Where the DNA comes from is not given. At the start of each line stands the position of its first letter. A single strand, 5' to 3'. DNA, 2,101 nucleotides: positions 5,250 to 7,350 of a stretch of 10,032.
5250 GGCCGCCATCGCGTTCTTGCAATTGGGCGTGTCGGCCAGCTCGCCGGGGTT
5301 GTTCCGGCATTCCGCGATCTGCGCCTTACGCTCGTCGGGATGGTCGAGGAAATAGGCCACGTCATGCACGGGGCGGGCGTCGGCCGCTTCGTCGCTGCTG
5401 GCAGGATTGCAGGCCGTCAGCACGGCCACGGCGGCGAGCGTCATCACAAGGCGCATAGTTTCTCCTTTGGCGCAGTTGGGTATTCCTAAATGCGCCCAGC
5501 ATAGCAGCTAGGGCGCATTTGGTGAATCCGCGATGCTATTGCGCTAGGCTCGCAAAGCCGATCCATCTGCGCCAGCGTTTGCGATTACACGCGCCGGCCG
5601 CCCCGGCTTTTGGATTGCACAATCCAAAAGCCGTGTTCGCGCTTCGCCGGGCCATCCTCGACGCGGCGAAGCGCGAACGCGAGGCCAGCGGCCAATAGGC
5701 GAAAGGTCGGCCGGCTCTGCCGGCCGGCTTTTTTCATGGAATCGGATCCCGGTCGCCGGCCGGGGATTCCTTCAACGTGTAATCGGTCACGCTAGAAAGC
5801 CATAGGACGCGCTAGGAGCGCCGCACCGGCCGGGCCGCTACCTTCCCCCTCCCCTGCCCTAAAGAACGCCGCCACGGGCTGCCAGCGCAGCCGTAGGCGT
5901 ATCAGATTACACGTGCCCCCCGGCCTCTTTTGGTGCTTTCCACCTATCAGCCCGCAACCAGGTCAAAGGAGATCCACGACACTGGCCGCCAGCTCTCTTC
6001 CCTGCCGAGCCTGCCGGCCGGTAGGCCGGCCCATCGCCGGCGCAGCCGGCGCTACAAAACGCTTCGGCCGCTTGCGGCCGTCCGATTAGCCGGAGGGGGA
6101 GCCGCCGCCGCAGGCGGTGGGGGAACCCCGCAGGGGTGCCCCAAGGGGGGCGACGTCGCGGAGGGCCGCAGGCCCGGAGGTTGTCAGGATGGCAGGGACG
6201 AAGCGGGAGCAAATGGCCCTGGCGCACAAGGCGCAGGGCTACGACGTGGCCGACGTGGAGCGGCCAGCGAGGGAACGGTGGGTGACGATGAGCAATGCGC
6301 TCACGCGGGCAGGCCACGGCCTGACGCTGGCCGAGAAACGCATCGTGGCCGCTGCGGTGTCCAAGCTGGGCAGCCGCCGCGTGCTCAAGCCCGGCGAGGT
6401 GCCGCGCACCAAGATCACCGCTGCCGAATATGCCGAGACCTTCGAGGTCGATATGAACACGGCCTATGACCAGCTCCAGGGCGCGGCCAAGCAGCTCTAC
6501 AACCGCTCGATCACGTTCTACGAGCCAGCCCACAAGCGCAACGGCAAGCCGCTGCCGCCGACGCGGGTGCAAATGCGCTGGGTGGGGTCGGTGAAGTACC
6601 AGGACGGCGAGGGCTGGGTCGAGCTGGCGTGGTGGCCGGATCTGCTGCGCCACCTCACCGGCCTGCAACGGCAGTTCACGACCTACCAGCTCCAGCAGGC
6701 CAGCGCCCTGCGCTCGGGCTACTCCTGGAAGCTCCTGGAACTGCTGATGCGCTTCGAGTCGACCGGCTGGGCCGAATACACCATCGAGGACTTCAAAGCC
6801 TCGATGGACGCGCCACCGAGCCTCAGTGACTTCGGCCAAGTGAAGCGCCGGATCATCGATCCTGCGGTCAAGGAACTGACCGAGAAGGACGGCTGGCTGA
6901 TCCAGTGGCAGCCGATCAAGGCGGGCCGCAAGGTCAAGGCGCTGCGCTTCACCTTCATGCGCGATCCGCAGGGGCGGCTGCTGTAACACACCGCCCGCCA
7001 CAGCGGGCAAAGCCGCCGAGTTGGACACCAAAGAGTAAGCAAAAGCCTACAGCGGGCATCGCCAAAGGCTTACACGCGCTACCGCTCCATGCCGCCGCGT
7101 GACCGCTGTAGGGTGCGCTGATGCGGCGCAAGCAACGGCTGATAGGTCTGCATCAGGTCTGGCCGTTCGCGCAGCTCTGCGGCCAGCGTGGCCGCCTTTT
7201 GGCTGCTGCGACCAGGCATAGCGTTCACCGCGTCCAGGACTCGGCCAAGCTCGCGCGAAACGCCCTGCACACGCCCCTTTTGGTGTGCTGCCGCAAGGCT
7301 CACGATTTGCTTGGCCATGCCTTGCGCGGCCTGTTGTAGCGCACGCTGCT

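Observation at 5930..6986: Rep_3 initiator without recognisable iterons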

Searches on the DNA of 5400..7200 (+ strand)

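Call 7: search_dna_similar(query=window:5400-7200:+, collection=plasmids, mode=near, max_rows=30)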
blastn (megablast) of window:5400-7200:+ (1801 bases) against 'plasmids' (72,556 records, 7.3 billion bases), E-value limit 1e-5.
Records with a match: 16; places in all: 21; records where one place covers at least 80% of the query: 2.
Best place of each record, by identity: >=99% 1; 90-95% 9; 80-90% 6.
By first word of the organism name: Xylella 5; Burkholderia 3; Escherichia 2; Xanthomonas 2; Paracoccus 1; Candidatus 1; Enterobacteriaceae 1; Agrobacterium 1.
By predicted mobility (MOB-suite, as given by PLSDB): non-mobilizable 9; conjugative 5; mobilizable 2.
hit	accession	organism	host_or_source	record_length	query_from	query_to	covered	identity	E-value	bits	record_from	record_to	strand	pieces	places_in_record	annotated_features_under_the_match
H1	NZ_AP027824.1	Escherichia coli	Homo sapiens,whole organism,feces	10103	1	1801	96%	99.9%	0e+0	3193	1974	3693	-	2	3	replication initiation protein | hypothetical protein | MobA/MobL family protein | EexN family lipoprotein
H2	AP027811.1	Escherichia coli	Homo sapiens,whole organism,feces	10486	98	1800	90%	92.3%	0e+0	2284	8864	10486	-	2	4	hypothetical protein (x2)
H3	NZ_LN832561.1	Paracoccus aminovorans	-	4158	677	1580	48%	93.7%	0e+0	1285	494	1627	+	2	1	replication initiation protein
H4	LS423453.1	Candidatus Nitrotoga fabula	Activated sludge of a municipal ...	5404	693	1588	44%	84.4%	0e+0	776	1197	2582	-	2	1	putative Protein involved in initiation of plasmid replication | conserved protein of unknown function | protein of unknown function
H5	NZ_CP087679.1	Xylella taiwanensis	-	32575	783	1541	42%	86.5%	0e+0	824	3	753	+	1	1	replication initiation protein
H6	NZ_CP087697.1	Xylella taiwanensis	-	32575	783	1541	42%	86.5%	0e+0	824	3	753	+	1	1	replication initiation protein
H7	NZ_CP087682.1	Xylella taiwanensis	-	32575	783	1541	42%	86.5%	0e+0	824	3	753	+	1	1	replication initiation protein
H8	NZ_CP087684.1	Xylella taiwanensis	-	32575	783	1541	42%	86.5%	0e+0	824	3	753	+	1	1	replication initiation protein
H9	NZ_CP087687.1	Xylella taiwanensis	-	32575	783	1541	42%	86.5%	0e+0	824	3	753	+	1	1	replication initiation protein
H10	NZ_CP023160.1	Xanthomonas citri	Gossypium hirsutum,cell ...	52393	690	750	3%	90.2%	3e-11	79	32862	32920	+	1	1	none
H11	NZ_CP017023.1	Xanthomonas citri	Gossypium hirsutum,cell culture,leaves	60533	690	750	3%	90.2%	3e-11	79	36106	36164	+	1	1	none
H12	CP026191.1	Enterobacteriaceae bacterium ENNIH2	-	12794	684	743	3%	90.0%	1e-10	77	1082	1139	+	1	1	none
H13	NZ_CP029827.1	Burkholderia sp. JP2-270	sigle cell,rice rhizosphere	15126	689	743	3%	92.7%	3e-11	79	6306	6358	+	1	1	none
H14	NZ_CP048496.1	Agrobacterium tumefaciens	walnut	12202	690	742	3%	92.5%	3e-10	75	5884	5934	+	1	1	none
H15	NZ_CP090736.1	Burkholderia multivorans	Homo sapiens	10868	693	743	3%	94.1%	1e-10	77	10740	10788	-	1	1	none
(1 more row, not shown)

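Call 27: search_dna_similar(query=window:5900-7100:+, collection=ecoli_genomes, mode=near, max_rows=20)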
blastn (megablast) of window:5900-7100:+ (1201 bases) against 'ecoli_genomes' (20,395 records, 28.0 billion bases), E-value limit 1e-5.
Records with a match: 1; places in all: 2; records where one place covers at least 80% of the query: 1.
Genomes with a match: 1 of 5426; with a place that covers at least 80% of the query: 1. Places per genome that has any: lowest 2, median 2, highest 2. On chromosomes: 0 places; on plasmids: 2.
Best place of each record, by identity: >=99% 1.
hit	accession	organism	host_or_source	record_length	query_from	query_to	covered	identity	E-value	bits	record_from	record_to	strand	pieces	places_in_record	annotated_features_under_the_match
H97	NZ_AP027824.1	Escherichia coli strain 2017.17.01CC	Homo sapiens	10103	1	1201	94%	99.9%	0e+0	2084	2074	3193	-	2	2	replication initiation protein | MobA/MobL family protein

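Call 41: search_dna_similar(query=window:6084-6150:+, collection=plasmids, mode=distant, max_rows=60, rows=spread, max_evalue=0.001)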
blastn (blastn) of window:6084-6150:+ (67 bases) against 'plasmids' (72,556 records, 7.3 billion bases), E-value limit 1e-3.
Records with a match: 74; places in all: 76; records where one place covers at least 80% of the query: 54.
Best place of each record, by identity: >=99% 1; 95-99% 1; 90-95% 32; 80-90% 34; 60-80% 6.
By first word of the organism name: Pseudomonas 17; Xanthomonas 7; Klebsiella 7; Escherichia 6; Citrobacter 4; Burkholderia 3; Enterobacter 3; Serratia 3; Aeromonas 2; Raoultella 2; and 17 more.
By predicted mobility (MOB-suite, as given by PLSDB): conjugative 30; mobilizable 27; non-mobilizable 17.
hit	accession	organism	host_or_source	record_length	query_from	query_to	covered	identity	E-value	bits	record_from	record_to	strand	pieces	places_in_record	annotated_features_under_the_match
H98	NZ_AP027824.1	Escherichia coli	Homo sapiens,whole organism,feces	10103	1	67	100%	100.0%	5e-26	122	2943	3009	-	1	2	none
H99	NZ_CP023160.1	Xanthomonas citri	Gossypium hirsutum,cell ...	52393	6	66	91%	88.5%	2e-12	77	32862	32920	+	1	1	none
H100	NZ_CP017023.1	Xanthomonas citri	Gossypium hirsutum,cell culture,leaves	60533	6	66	91%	88.5%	2e-12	77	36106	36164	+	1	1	none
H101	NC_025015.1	Bordetella bronchiseptica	-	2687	3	58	84%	92.9%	2e-12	77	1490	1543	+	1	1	none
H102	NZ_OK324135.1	Delftia lacustris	-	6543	1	59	88%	86.7%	3e-9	67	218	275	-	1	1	none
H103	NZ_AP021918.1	Aeromonas sp. WP2-W18-CRE-05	-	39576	5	59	82%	92.7%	2e-12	77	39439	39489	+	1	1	none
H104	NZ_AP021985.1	Raoultella ornithinolytica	-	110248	5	59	82%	92.7%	2e-12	77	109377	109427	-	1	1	none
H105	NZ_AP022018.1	Klebsiella quasipneumoniae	-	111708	5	59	82%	92.7%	2e-12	77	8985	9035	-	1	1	none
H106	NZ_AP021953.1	Klebsiella quasipneumoniae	-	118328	5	59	82%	92.7%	2e-12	77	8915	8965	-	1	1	none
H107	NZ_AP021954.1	Klebsiella quasipneumoniae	-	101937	5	59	82%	92.7%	2e-12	77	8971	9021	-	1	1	none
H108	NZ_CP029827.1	Burkholderia sp. JP2-270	sigle cell,rice rhizosphere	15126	5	59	82%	92.7%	6e-12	75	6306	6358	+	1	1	none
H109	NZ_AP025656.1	Citrobacter koseri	Homo sapiens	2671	6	59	81%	94.4%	2e-12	78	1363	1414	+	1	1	none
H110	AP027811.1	Escherichia coli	Homo sapiens,whole organism,feces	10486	5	60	84%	91.1%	2e-12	78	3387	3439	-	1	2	none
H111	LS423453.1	Candidatus Nitrotoga fabula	Activated sludge of a municipal ...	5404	6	59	81%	92.6%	2e-11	73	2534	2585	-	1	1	none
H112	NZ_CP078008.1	Pseudomonas aeruginosa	Homo sapiens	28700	5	59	82%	90.9%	7e-11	73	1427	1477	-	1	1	none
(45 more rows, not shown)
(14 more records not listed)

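Call 49: search_dna_similar(query=window:5634-6200:+, collection=plasmids, mode=distant, max_rows=25)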
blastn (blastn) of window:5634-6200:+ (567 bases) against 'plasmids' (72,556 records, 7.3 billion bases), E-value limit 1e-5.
Records with a match: 38; places in all: 40; records where one place covers at least 80% of the query: 2.
Best place of each record, by identity: >=99% 1; 90-95% 9; 80-90% 28.
By first word of the organism name: Klebsiella 7; Escherichia 6; Pseudomonas 4; Citrobacter 4; Burkholderia 3; Serratia 2; Xanthomonas 2; Aeromonas 1; Raoultella 1; Enterobacter 1; and 7 more.
By predicted mobility (MOB-suite, as given by PLSDB): mobilizable 19; non-mobilizable 14; conjugative 5.
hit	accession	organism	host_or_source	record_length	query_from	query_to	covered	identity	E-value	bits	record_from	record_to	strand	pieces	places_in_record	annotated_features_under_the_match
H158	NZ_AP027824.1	Escherichia coli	Homo sapiens,whole organism,feces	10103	1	567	100%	100.0%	0e+0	1023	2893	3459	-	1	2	hypothetical protein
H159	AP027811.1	Escherichia coli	Homo sapiens,whole organism,feces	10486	1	565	100%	87.4%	0e+0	656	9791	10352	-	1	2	none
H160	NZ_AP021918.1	Aeromonas sp. WP2-W18-CRE-05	-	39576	433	509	14%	85.7%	2e-13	85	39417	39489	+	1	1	none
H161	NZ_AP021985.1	Raoultella ornithinolytica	-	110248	433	509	14%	85.7%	2e-13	85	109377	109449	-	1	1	none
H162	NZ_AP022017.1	Klebsiella quasipneumoniae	-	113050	433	509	14%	85.7%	2e-13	85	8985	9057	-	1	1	none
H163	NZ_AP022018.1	Klebsiella quasipneumoniae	-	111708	433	509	14%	85.7%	2e-13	85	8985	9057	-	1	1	none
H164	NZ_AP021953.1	Klebsiella quasipneumoniae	-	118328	433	509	14%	85.7%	2e-13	85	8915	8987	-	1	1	none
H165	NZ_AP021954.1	Klebsiella quasipneumoniae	-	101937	433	509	14%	85.7%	2e-13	85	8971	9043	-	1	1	none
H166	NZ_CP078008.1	Pseudomonas aeruginosa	Homo sapiens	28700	433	509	14%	84.4%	2e-12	81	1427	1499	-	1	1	none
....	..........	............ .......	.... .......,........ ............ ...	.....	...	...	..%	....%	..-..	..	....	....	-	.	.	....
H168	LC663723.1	uncultured bacterium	-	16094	433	509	14%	84.4%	2e-12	81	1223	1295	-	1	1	none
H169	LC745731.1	Escherichia coli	-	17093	433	509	14%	84.4%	2e-12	81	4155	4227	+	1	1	none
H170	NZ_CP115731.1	Citrobacter braakii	-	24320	433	509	14%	84.4%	2e-12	81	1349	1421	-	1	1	none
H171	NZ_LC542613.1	Klebsiella quasipneumoniae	-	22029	433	509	14%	84.4%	2e-12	81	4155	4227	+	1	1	none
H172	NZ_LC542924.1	Klebsiella pneumoniae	-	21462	433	509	14%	84.4%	2e-12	81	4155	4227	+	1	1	none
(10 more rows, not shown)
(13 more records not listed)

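Call 55: get_annotated_region(hit=H99, flank=2500)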
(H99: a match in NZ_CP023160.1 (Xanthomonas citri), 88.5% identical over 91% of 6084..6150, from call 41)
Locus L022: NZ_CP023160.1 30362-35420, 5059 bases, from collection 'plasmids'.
description: Xanthomonas citri pv. malvacearum strain MS14003 plasmid unnamed1, complete sequence
organism: Xanthomonas citri (NCBI taxid 86040)
taxonomy: Bacteria; Pseudomonadota; Gammaproteobacteria; Lysobacterales; Lysobacteraceae; Xanthomonas; Xanthomonas citri
host: -; source: Gossypium hirsutum,cell culture,leaf,agricultural field; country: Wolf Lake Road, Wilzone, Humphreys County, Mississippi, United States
typing (MOB-suite, as given by PLSDB): non-mobilizable; replicon rep_cluster_766
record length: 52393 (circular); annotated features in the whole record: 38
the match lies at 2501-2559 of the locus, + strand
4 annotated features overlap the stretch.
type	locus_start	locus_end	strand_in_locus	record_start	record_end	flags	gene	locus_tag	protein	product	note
CDS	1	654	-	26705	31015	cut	avrBs3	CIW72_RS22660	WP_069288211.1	type III secretion system effector avirulence protein AvrBs3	GO:0030254 - protein secretion by the type III secretion system [Evidence IEA]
CDS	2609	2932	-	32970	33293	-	-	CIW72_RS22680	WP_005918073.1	hypothetical protein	-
CDS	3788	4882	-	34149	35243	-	-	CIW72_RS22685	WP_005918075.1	replication initiator protein A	-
CDS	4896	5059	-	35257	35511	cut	-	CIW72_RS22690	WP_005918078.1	hypothetical protein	-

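Call 56: get_annotated_region(hit=H108, flank=2500)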
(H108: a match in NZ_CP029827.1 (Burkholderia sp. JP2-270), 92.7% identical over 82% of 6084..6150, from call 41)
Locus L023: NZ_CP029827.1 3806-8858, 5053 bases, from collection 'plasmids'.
description: Burkholderia sp. JP2-270 plasmid p1, complete sequence
organism: Burkholderia sp. JP2-270 (NCBI taxid 2217913)
taxonomy: Bacteria; Pseudomonadota; Betaproteobacteria; Burkholderiales; Burkholderiaceae; Burkholderia; Burkholderia sp. JP2-270
host: -; source: sigle cell,rice rhizosphere; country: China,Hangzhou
typing (MOB-suite, as given by PLSDB): non-mobilizable
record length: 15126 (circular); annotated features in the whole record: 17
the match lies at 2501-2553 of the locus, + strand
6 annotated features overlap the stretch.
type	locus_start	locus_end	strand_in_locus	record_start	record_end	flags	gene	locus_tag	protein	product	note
CDS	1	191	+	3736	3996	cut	-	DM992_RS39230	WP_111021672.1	hypothetical protein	-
CDS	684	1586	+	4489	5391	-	-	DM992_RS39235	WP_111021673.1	integrase domain-containing protein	-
CDS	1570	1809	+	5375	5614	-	-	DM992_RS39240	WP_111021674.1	hypothetical protein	-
CDS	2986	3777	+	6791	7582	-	-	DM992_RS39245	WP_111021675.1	replication initiation protein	GO:0006270 - DNA replication initiation [Evidence IEA]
CDS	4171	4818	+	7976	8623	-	-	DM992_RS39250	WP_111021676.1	division plane positioning ATPase MipZ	-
CDS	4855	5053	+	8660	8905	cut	-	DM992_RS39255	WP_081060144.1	CopG family transcriptional regulator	-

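Call 57: get_annotated_region(hit=H102, flank=2500)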
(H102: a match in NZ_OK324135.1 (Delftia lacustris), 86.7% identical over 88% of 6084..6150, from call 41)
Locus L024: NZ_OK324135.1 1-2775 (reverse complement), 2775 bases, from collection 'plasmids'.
description: Delftia lacustris strain BR1 plasmid pBR1.1, complete sequence
organism: Delftia lacustris (NCBI taxid 558537)
taxonomy: Bacteria; Pseudomonadota; Betaproteobacteria; Burkholderiales; Comamonadaceae; Delftia; Delftia lacustris
host: -; source: -; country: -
typing (MOB-suite, as given by PLSDB): non-mobilizable; replicon rep_cluster_2147
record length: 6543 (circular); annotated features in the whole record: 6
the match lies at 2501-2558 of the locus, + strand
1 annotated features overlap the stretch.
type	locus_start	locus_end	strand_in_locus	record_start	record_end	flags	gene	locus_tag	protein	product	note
CDS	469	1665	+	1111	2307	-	fabV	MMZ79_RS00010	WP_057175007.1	enoyl-ACP reductase FabV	GO:0006633 - fatty acid biosynthetic process [Evidence IEA]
